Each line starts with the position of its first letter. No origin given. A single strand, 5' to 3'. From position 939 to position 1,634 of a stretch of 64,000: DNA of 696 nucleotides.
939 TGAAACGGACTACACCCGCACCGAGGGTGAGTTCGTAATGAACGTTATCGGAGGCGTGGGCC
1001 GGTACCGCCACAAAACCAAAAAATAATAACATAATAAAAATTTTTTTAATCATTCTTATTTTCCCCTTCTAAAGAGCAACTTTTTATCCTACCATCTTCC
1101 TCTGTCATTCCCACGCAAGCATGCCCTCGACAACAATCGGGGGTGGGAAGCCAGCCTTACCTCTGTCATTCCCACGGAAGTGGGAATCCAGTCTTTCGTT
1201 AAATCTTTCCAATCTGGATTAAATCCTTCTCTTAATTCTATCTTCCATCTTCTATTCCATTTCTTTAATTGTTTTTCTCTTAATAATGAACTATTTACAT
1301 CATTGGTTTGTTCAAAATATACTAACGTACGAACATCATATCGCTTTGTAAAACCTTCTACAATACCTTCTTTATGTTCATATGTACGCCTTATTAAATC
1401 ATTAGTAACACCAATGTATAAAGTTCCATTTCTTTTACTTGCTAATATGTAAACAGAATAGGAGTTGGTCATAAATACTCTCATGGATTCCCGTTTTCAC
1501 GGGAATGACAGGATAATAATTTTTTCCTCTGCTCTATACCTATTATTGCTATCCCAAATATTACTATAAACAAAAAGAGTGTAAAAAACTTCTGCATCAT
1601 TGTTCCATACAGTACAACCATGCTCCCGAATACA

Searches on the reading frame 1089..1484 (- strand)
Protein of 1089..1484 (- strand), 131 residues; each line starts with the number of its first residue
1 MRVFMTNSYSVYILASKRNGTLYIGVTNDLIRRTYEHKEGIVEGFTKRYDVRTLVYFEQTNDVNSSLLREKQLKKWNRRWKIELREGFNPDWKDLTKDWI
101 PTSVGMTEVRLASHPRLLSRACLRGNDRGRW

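Call 64: find_encoding_contigs(protein=window:1089-1484:-, flank=10000, max_places=2)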
Protein window:1089-1484:- (131 aa): 2 contigs read that carry it; 2 places shown.
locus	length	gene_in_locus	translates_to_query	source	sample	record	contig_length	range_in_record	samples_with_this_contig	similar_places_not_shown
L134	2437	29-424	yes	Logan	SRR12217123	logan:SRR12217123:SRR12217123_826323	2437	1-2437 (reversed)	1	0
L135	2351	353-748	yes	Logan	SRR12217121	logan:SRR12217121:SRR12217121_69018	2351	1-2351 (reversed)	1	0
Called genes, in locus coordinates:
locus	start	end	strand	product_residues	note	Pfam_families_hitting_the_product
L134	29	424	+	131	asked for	PF01541:GIY-YIG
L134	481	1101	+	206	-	-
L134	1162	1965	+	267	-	PF01416:PseudoU_synth_1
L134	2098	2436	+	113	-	?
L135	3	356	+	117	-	?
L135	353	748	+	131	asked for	PF01541:GIY-YIG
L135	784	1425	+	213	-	-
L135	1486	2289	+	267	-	PF01416:PseudoU_synth_1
